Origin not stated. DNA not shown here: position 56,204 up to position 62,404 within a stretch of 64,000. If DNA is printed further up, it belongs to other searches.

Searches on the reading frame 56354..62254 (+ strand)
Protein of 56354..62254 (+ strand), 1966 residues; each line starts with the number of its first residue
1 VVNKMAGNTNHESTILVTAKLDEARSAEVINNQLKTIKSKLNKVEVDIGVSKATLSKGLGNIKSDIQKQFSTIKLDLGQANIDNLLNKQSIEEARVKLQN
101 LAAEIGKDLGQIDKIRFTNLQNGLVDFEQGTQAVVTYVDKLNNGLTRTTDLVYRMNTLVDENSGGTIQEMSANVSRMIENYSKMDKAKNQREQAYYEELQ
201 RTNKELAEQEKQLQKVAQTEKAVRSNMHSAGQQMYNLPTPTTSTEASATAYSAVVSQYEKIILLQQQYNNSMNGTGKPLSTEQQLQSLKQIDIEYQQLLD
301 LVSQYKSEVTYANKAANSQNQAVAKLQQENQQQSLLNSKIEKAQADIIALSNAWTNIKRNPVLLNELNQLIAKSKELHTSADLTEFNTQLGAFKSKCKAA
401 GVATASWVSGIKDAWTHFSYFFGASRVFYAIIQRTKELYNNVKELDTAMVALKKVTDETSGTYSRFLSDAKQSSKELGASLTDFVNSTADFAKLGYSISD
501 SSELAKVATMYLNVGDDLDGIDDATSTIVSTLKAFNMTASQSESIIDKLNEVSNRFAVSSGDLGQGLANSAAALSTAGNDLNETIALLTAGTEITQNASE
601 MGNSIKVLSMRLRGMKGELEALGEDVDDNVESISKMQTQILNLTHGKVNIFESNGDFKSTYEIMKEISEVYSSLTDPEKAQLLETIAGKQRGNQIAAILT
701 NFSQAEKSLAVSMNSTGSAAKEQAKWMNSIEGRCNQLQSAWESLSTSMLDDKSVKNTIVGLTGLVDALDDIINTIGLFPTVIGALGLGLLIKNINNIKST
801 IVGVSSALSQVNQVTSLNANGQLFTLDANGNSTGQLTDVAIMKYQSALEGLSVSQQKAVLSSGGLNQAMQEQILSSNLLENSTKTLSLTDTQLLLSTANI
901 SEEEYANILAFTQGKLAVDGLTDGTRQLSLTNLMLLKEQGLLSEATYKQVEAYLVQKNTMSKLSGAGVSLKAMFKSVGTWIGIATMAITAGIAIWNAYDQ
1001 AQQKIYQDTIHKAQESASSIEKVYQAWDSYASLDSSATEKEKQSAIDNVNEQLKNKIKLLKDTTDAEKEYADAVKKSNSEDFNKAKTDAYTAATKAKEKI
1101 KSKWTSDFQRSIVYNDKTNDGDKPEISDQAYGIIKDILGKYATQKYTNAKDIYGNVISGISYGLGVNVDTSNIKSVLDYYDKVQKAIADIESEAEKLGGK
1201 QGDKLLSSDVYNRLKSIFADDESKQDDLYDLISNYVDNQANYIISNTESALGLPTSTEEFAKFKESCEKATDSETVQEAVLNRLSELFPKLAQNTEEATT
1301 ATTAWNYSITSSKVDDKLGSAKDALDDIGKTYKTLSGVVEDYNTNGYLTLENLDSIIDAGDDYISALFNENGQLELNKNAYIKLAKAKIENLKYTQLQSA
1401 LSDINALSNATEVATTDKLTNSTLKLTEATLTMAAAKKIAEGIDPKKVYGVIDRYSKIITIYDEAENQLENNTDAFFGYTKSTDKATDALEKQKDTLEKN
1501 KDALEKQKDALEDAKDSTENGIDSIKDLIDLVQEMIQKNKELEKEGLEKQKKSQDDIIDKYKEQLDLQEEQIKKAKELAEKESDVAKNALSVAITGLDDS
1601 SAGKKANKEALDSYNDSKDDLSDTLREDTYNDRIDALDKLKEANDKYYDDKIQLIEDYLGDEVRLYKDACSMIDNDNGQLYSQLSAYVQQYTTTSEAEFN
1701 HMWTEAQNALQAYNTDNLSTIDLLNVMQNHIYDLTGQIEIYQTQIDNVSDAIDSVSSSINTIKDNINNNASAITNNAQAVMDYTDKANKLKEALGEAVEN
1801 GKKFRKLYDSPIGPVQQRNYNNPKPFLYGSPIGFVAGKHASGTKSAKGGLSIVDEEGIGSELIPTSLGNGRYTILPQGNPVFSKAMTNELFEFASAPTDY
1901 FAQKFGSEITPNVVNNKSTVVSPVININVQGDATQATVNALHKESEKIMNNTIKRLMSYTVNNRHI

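Call 112: search_protein_families(library=pfam, proteins=[window:56354-62254:+], max_evalue=0.00001)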
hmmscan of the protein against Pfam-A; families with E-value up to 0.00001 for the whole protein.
window:56354-62254:+ (1966 aa): 1 family
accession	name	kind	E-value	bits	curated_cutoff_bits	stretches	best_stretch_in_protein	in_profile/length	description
PF10145.14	PhageMin_Tail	-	4.4e-28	99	33.2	1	470-688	4-201/201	Phage-related minor tail protein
